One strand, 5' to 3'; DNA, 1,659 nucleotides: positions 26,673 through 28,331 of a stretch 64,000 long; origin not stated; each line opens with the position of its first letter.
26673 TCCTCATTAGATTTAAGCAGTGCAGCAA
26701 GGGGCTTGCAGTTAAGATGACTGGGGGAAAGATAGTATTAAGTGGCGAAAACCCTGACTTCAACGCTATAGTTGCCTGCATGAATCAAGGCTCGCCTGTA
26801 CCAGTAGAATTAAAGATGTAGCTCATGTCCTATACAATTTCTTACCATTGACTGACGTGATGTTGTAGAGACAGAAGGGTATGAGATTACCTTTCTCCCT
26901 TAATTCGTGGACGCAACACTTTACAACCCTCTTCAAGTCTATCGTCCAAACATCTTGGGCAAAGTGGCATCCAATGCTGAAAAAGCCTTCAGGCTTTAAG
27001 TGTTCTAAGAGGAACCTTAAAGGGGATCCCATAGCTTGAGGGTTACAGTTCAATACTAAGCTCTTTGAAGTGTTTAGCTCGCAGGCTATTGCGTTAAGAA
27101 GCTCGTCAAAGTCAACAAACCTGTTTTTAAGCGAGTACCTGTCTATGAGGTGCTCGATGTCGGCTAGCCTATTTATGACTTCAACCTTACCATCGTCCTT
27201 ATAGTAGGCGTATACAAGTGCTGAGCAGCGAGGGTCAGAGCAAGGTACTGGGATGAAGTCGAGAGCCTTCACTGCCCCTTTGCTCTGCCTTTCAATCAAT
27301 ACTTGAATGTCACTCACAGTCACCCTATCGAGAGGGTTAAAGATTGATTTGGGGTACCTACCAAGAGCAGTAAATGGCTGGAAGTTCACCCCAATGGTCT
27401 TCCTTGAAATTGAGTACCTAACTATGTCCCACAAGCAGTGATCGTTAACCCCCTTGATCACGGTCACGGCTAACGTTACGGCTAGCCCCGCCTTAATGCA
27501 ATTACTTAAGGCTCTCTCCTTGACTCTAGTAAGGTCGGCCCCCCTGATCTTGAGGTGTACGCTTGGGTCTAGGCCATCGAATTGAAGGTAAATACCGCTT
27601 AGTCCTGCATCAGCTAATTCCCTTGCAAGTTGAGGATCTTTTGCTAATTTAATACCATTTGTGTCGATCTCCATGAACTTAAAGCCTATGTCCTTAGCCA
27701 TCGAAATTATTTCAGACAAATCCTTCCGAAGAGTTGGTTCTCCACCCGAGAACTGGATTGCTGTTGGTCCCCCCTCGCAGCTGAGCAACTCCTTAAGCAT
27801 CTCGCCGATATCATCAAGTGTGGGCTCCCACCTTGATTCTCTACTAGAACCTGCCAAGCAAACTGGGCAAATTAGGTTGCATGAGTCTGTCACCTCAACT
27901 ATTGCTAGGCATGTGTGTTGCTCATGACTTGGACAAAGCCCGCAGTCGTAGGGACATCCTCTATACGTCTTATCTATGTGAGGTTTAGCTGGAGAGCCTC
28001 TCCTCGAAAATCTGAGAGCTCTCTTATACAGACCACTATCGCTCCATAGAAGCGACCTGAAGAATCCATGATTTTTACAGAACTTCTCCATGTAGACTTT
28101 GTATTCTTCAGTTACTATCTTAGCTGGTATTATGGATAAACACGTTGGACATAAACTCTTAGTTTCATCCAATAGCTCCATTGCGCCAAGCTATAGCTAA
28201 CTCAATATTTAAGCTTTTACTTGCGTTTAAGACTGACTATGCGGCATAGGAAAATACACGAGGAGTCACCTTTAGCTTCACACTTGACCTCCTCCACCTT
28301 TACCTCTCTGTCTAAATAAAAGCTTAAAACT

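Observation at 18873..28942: Duplicated two-gene cassette (Cys-ribbon radical SAM + ACT/V4R protein) bracketing a GT2 glycosyltransferase and a standalone Mo/W enzyme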

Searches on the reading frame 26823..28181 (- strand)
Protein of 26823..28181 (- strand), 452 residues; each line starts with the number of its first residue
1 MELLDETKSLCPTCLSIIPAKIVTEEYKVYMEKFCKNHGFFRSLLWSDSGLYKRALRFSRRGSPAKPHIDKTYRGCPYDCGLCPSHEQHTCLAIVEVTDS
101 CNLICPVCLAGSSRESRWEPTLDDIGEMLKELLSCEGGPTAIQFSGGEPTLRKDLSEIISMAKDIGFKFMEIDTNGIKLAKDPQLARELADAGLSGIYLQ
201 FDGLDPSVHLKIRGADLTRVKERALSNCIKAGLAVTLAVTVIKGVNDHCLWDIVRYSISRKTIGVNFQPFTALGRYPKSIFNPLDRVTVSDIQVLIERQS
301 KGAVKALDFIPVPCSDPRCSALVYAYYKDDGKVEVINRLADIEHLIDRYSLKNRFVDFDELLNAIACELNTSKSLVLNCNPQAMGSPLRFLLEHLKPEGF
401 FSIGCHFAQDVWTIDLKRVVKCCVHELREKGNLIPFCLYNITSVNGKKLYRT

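Call 3: search_protein_families(library=pfam, proteins=[window:26823-28181:-], max_evalue=0.01)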
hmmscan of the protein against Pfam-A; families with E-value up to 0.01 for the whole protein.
window:26823-28181:- (452 aa): 2 families
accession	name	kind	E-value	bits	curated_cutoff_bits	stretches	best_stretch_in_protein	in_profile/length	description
PF04055.27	Radical_SAM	-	5.8e-25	88.8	29.5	1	95-255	1-164/166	Radical SAM superfamily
PF23545.1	Zn_ribbon_HMPTM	-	3.2e-19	68.6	27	1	4-47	2-45/45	HMPTM N-terminal zinc ribbon domain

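Call 4: search_protein_families(library=ncbifam, proteins=[window:26823-28181:-], max_evalue=0.01)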
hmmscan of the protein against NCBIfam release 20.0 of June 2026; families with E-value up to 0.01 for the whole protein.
window:26823-28181:- (452 aa): 42 families (the best 25 are shown)
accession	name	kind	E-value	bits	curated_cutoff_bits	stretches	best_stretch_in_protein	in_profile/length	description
NF045646.2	rSAM_Se_TrsS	equivalog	3.2e-128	428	490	1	6-451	2-441/441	radical SAM (seleno)protein TrsS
NF045702.1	rSAM_GDGT_ether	equivalog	3.1e-105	352.6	450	1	7-444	2-473/486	tetraether lipid synthase Tes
NF045703.1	rSAM_Tes_intein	exception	2.5e-58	197.7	1700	2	117-314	621-816/1040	tetraether lipid synthase Tes, intein-containing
TIGR02668.1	moaA_archaeal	equivalog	1.3e-24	86.8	325.25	1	95-262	14-178/303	GTP 3',8-cyclase MoaA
NF001199.0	PRK00164.2-1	equivalog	5.8e-24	84.8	231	1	95-263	16-181/308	GTP 3',8-cyclase MoaA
TIGR02666.1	moaA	equivalog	4.4e-22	78.5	284.05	1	95-261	14-184/336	GTP 3',8-cyclase MoaA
TIGR04546.1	rSAM_ahbC_deAc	equivalog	1.9e-16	59.9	650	1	92-244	40-188/390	12,18-didecarboxysiroheme deacetylase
TIGR04347.1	pseudo_SAM_Halo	equivalog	6.1e-16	58.7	525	1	87-243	34-186/390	TIGR04347 family pseudo-SAM/SPASM protein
TIGR04055.1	rSAM_NirJ2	equivalog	1.6e-15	57.5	500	1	97-263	6-167/326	putative heme d1 biosynthesis radical SAM protein NirJ2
TIGR02109.1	PQQ_syn_pqqE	equivalog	6.7e-15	54.9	381.35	1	94-254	10-166/358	pyrroloquinoline quinone biosynthesis protein PqqE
TIGR04303.1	GeoRSP_rSAM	equivalog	1.7e-14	54.1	400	1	97-273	11-180/325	GeoRSP system radical SAM/SPASM protein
TIGR03962.1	mycofact_rSAM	equivalog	8e-14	51.5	265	1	91-243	13-159/339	mycofactocin radical SAM maturase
NF045574.1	sacti_mat_StsB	exception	1.3e-13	50.6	625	1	95-235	100-235/466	StsB family radical SAM/SPASM domain sactipeptide maturase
NF050035.1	rSAM_WgK_link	exception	5.1e-13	48.7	650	1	89-243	7-158/367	radical SAM/SPASM peptide maturase WgkB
TIGR04545.1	rSAM_ahbD_hemeb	equivalog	5.3e-13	49.1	500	1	95-244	4-150/339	heme b synthase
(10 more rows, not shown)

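Call 8: search_solved_structures(query=window:26823-28181:-, show_alignments=1)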
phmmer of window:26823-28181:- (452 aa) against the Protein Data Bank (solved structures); distinct sequences matched with E-value up to 0.001: 8.
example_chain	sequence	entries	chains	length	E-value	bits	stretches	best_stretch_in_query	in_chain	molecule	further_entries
7tol_A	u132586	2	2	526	2.9e-86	293.2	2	6-322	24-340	glycerol dibiphytanyl glycerol tetraether - macrocyclic archaeol synthase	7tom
7vob_C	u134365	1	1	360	1.3e-11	47.1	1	94-210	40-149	Cytosylglucuronate decarboxylase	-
7voc_C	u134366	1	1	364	1.3e-11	47.1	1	94-210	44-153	Cytosylglucuronate decarboxylase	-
2fb2_A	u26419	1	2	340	1.9e-11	46.6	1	95-276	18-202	Molybdenum cofactor biosynthesis protein A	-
1tv7_A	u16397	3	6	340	2.8e-11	46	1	96-276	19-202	Molybdenum cofactor biosynthesis protein A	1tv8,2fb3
6c8v_A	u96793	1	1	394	6.4e-07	31.7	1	94-246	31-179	Coenzyme PQQ synthesis protein E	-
6efn_A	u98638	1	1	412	8e-06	28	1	94-254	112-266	Sporulation killing factor maturation protein SkfB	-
8wm2_A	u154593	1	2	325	0.00035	22.6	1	96-201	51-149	Fe-S radical SAM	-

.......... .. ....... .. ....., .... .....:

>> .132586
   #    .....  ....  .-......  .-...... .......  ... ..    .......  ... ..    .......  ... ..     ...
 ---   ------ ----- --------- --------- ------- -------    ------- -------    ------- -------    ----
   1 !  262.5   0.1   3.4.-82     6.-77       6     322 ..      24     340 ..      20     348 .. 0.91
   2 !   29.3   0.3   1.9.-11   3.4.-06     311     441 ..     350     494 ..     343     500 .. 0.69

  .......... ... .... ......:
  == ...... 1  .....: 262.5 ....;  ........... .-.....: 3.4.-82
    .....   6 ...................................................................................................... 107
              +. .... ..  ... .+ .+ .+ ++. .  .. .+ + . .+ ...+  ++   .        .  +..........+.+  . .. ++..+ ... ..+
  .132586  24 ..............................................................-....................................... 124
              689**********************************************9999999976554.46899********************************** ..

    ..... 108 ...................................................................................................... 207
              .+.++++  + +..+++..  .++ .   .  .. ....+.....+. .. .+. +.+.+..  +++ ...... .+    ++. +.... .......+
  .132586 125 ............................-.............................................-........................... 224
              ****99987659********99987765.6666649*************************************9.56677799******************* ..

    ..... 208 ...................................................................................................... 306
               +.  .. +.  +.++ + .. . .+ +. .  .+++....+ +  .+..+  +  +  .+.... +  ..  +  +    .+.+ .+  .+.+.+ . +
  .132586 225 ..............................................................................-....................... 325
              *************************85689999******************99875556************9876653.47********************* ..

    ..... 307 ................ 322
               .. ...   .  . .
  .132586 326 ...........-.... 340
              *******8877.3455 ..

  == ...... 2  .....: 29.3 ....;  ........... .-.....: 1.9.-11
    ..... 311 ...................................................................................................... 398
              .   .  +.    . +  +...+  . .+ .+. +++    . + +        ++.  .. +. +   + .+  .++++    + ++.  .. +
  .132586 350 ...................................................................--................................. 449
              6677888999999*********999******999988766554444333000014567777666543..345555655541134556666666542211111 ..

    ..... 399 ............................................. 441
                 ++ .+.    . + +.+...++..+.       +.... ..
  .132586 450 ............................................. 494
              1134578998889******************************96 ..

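Call 20: find_encoding_contigs(protein=window:26823-28181:-, flank=10000, max_places=4)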
Protein window:26823-28181:- (452 aa): 2 contigs read that carry it; 2 places shown.
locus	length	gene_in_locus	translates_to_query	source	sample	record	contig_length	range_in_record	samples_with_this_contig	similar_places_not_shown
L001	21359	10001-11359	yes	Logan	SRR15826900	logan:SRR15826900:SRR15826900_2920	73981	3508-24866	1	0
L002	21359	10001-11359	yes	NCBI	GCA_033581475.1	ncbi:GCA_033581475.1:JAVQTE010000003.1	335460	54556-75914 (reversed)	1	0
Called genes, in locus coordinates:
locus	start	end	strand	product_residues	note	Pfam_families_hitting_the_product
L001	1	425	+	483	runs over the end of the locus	PF04055:Radical_SAM, PF13186:SPASM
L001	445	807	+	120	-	-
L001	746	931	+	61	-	-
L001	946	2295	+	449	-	PF04894:Nre_N, PF04895:Nre_C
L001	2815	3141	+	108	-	PF13247:Fer4_11 (weak), PF12837:Fer4_6 (faint), PF12838:Fer4_7 (faint), PF13237:Fer4_10 (faint), PF13484:Fer4_16 (faint), PF13187:Fer4_9 (faint), PF00037:Fer4 (weak)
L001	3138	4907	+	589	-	PF02730:AFOR_N, PF01314:AFOR_C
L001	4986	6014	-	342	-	PF01087:GalP_UDP_transf (weak), PF16268:DUF4921, PF02744:GalP_UDP_tr_C (weak)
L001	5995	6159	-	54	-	-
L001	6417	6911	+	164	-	PF00149:Metallophos (weak), PF12850:Metallophos_2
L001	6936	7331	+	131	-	PF01984:dsDNA_bind (weak)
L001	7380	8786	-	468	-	PF02878:PGM_PMM_I, PF02879:PGM_PMM_II, PF02880:PGM_PMM_III, PF00408:PGM_PMM_IV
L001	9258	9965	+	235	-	PF02830:V4R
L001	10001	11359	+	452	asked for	PF23545:Zn_ribbon_HMPTM, PF04055:Radical_SAM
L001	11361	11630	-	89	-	-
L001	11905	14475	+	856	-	PF04879:Molybdop_Fe4S4 (weak), PF00384:Molybdopterin, PF01568:Molydop_binding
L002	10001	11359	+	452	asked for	PF23545:Zn_ribbon_HMPTM, PF04055:Radical_SAM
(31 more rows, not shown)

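Call 30: find_homologous_proteins(query=window:26823-28181:-, max_evalue=1e-20)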
Query window:26823-28181:- (452 aa): 2763 proteins with E <= 1e-20 among 8000 candidates; the best 120 are listed.
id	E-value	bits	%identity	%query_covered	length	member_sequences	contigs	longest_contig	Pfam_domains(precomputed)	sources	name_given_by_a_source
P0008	0.0e+0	1051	100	100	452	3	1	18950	PF23545.2,PF04055.28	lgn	-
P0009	1.2e-238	810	75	100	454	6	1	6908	PF23545.2,PF04055.28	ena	-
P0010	5.7e-227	772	70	100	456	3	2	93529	PF23545.2,PF04055.28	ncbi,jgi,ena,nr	ncbi:MAG: radical SAM protein [Thermoprotei archaeon]|nr:MAG: radical SAM protein [Thermoprotei arch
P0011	6.7e-220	749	67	100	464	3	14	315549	PF23545.2,PF04055.28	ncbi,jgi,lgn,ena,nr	ncbi:MAG: radical SAM protein [Candidatus Bathyarchaeia archaeon]|nr:radical SAM protein [Candidatus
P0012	2.6e-219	747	67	100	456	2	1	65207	PF23545.2,PF04055.28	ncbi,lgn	ncbi:MAG: radical SAM protein [Candidatus Bathyarchaeia archaeon]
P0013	2.9e-219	747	68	98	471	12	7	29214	PF23545.2,PF04055.28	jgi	jgi:uncharacterized radical SAM superfamily Fe-S cluster-containing enzyme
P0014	1.2e-217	741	67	100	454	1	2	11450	PF23545.2,PF04055.28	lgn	-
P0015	1.0e-216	738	67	100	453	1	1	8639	PF23545.2,PF04055.28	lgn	-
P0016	5.1e-215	733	67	100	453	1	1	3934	PF23545.2,PF04055.28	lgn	-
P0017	2.4e-213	727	66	100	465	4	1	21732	PF23545.2,PF04055.28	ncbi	ncbi:MAG: radical SAM protein [Candidatus Bathyarchaeia archaeon]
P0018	5.5e-213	726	66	100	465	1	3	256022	PF23545.2,PF04055.28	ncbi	ncbi:MAG: radical SAM protein [Candidatus Bathyarchaeia archaeon]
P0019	2.2e-212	724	67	100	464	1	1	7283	PF23545.2,PF04055.28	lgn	-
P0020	2.2e-211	721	66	100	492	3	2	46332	PF23545.2,PF04055.28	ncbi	ncbi:MAG: radical SAM protein [Candidatus Bathyarchaeia archaeon]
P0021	5.5e-211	719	65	100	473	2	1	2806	PF23545.2,PF04055.28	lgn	-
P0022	6.8e-209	712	65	100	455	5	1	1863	PF23545.2,PF04055.28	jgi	-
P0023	2.3e-208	711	65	100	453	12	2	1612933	PF23545.2,PF04055.28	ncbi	ncbi:MAG: radical SAM protein [Candidatus Nezhaarchaeales archaeon]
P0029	5.1e-201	686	64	100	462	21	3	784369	PF23545.2,PF04055.28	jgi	jgi:uncharacterized radical SAM superfamily Fe-S cluster-containing enzyme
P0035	5.8e-153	528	53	100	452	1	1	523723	PF23545.2,PF04055.28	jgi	-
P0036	4.6e-152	525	53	100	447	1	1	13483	PF23545.2,PF04055.28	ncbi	-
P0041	1.7e-148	513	52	100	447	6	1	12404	PF23545.2,PF04055.28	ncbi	-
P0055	2.7e-140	486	51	97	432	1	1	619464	PF23545.2,PF04055.28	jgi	-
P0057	2.0e-137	477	50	99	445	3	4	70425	PF23545.2,PF04055.28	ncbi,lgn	ncbi:MAG: radical SAM protein [Candidatus Bathyarchaeia archaeon]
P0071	1.8e-131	457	48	100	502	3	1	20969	PF23545.2,PF04055.28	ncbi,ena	-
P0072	7.4e-131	455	47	99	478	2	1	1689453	PF23545.2,PF04055.28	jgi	-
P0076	5.8e-129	449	46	100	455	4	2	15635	PF23545.2,PF04055.28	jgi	-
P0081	2.6e-127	443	46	100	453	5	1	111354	PF23545.2,PF04055.28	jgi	-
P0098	1.1e-109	385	40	96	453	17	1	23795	PF23545.2,PF04055.28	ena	-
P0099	1.2e-109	385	44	96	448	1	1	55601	PF23545.2,PF04055.28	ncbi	-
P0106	5.8e-109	383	42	99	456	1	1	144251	PF23545.2,PF04055.28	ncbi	-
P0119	3.6e-106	374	42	96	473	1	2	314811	PF23545.2,PF04055.28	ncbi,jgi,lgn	-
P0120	3.9e-106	374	43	97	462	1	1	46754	PF23545.2,PF04055.28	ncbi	-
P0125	2.7e-105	371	42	97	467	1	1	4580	PF23545.2,PF04055.28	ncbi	ncbi:MAG: radical SAM protein [Candidatus Hydrothermarchaeales archaeon]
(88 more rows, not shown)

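Call 31: find_encoding_contigs(protein=P0011, flank=8000, max_places=3)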
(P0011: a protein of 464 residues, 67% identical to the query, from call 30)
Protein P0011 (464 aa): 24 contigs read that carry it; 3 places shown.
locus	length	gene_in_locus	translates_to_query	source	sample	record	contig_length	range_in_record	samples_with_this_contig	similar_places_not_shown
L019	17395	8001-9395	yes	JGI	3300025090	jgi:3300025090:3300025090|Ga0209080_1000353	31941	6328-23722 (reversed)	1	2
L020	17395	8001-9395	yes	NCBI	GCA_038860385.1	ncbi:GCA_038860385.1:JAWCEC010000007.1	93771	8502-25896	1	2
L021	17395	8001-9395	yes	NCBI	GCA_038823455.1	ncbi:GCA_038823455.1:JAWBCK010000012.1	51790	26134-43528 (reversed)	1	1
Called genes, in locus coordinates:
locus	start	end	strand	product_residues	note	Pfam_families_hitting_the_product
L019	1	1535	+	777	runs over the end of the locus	PF00890:FAD_binding_2 (weak), PF01134:GIDA (weak), PF12831:FAD_oxidored, PF13187:Fer4_9, PF13237:Fer4_10, PF12838:Fer4_7, PF13237:Fer4_10, PF02662:FlpD, +17 more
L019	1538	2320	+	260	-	PF02475:TRM5-TYW2_MTfase (weak), PF01209:Ubie_methyltran, PF02353:CMAS (weak), PF13489:Methyltransf_23, PF13847:Methyltransf_31, PF08241:Methyltransf_11, PF08242:Methyltransf_12, PF13649:Methyltransf_25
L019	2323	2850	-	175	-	PF13187:Fer4_9 (faint), PF25160:LdpA_Fe-S-bd (faint), PF13247:Fer4_11, PF14697:Fer4_21, PF12838:Fer4_7, PF12797:Fer4_2 (weak), PF12837:Fer4_6 (weak), PF00037:Fer4, +3 more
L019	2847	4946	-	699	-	PF04879:Molybdop_Fe4S4, PF00384:Molybdopterin, PF01568:Molydop_binding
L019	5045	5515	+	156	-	PF13183:Fer4_8, PF13187:Fer4_9 (weak), PF13534:Fer4_17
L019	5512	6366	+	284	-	PF02754:CCG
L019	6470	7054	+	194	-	PF00881:Nitroreductase, PF14512:TM1586_NiRdase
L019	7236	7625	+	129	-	-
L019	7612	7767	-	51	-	-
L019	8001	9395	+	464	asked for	PF23545:Zn_ribbon_HMPTM, PF04055:Radical_SAM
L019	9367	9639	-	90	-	-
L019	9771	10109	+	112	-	PF00126:HTH_1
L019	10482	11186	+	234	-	PF02613:Nitrate_red_del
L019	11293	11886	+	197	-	-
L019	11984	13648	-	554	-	PF02129:Peptidase_S15, PF08530:PepX_C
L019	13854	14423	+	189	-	-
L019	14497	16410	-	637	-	-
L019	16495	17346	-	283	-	PF12911:OppC_N, PF00528:BPD_transp_1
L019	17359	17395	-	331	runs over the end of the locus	PF19300:BPD_transp_1_N (faint), PF00528:BPD_transp_1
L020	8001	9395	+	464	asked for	PF23545:Zn_ribbon_HMPTM, PF04055:Radical_SAM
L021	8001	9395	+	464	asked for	PF23545:Zn_ribbon_HMPTM, PF04055:Radical_SAM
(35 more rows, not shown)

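Call 32: find_encoding_contigs(protein=P0023, flank=8000, max_places=2)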
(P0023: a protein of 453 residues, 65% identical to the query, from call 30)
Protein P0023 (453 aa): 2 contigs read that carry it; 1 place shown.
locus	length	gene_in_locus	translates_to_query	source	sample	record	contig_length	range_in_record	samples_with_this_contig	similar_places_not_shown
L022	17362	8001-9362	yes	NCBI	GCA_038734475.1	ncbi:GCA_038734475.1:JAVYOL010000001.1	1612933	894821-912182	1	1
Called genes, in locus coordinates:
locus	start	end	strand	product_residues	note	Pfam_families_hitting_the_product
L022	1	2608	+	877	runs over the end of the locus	PF21423:AhtL-like_1st (weak), PF00384:Molybdopterin, PF01568:Molydop_binding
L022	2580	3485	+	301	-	PF12838:Fer4_7 (weak), PF13247:Fer4_11, PF13187:Fer4_9 (weak), PF25160:LdpA_Fe-S-bd (weak), PF00037:Fer4, PF12797:Fer4_2 (weak), PF12837:Fer4_6, PF13620:CarboxypepD_reg, +6 more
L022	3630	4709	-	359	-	PF13183:Fer4_8, PF13534:Fer4_17, PF02754:CCG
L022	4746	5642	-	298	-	PF00142:Fer4_NifH (weak), PF01656:CbiA, PF02374:ArsA_ATPase (weak), PF06564:CBP_BcsQ (weak), PF10609:ParA, PF13614:AAA_31, PF12837:Fer4_6, PF14697:Fer4_21, +9 more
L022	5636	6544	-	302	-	PF01656:CbiA, PF10609:ParA, PF13614:AAA_31 (weak), PF00037:Fer4 (weak), PF12837:Fer4_6 (weak), PF12838:Fer4_7, PF13237:Fer4_10 (weak), PF14697:Fer4_21, +8 more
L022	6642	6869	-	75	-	-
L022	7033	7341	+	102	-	-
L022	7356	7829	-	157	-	PF01135:PCMT (weak), PF08123:DOT1 (weak), PF02353:CMAS (weak), PF13847:Methyltransf_31, PF02390:Methyltransf_4 (weak), PF08241:Methyltransf_11, PF08242:Methyltransf_12 (weak), PF13649:Methyltransf_25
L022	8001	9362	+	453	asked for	PF23545:Zn_ribbon_HMPTM, PF04055:Radical_SAM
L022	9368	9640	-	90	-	-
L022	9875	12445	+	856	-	PF04879:Molybdop_Fe4S4, PF00384:Molybdopterin, PF01568:Molydop_binding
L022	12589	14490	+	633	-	PF01855:POR_N, PF02775:TPP_enzyme_C, PF00037:Fer4 (faint)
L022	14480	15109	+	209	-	PF01558:POR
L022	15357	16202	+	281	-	PF13614:AAA_31 (faint), PF00142:Fer4_NifH (faint), PF01656:CbiA, PF10609:ParA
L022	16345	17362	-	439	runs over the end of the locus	PF00464:SHMT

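Call 33: find_encoding_contigs(protein=P0029, flank=8000, max_places=2)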
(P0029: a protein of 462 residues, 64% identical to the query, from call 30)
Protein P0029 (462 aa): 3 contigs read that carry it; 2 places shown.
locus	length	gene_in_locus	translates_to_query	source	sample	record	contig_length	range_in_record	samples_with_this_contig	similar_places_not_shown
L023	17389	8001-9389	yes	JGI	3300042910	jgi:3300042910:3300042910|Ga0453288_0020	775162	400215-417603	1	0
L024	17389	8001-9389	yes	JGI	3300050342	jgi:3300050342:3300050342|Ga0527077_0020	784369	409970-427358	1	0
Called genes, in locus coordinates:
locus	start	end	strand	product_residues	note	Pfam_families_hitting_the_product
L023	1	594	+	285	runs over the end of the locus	PF02653:BPD_transp_2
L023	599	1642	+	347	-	PF02653:BPD_transp_2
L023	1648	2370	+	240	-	PF00005:ABC_tran, PF12399:BCA_ABC_TP_C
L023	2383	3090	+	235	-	PF00005:ABC_tran, PF13304:AAA_21 (faint)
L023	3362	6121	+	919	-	PF21423:AhtL-like_1st (weak), PF00384:Molybdopterin, PF01568:Molydop_binding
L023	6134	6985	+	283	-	PF00037:Fer4 (faint), PF12797:Fer4_2 (faint), PF12837:Fer4_6 (faint), PF13237:Fer4_10 (faint), PF25160:LdpA_Fe-S-bd (faint), PF12838:Fer4_7 (weak), PF13247:Fer4_11, PF13620:CarboxypepD_reg, +1 more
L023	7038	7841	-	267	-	PF02613:Nitrate_red_del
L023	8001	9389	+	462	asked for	PF23545:Zn_ribbon_HMPTM, PF04055:Radical_SAM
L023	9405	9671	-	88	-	-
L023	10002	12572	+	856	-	PF04879:Molybdop_Fe4S4, PF00384:Molybdopterin, PF01568:Molydop_binding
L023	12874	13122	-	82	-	-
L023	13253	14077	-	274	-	PF02754:CCG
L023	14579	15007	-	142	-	-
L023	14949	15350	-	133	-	PF00149:Metallophos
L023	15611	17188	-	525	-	PF18490:tRNA_bind_4, PF00587:tRNA-synt_2b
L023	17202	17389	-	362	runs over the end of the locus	PF01321:Creatinase_N, PF00557:Peptidase_M24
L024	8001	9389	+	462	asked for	PF23545:Zn_ribbon_HMPTM, PF04055:Radical_SAM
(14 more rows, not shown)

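Call 39: find_encoding_contigs(protein=P0119, flank=8000, max_places=1)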
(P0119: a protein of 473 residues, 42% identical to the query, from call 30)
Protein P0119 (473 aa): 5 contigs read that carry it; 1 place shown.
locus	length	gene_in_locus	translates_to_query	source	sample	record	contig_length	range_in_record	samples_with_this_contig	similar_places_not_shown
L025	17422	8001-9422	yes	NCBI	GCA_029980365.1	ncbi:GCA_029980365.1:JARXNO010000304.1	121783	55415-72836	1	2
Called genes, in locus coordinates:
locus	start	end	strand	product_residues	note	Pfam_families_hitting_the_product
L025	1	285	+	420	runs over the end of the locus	PF06808:DctM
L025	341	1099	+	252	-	PF00106:adh_short, PF08659:KR, PF23441:SDR (weak), PF13561:adh_short_C2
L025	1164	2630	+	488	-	PF00171:Aldedh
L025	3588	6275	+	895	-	PF25873:WHD_MalT, PF17874:TPR_MalT, PF00196:GerE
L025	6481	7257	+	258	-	PF00106:adh_short, PF08659:KR, PF13561:adh_short_C2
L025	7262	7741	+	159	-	PF09719:C_GCAxxG_C_C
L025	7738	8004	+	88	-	-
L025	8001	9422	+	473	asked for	PF23545:Zn_ribbon_HMPTM, PF04055:Radical_SAM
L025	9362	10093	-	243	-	-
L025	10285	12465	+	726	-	PF00384:Molybdopterin, PF01568:Molydop_binding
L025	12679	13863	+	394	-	PF00108:Thiolase_N, PF02803:Thiolase_C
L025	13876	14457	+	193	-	PF03205:MobB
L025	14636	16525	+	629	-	PF01558:POR, PF01855:POR_N, PF02780:Transketolase_C (faint), PF17147:PFOR_II (weak)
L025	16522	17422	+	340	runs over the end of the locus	PF02775:TPP_enzyme_C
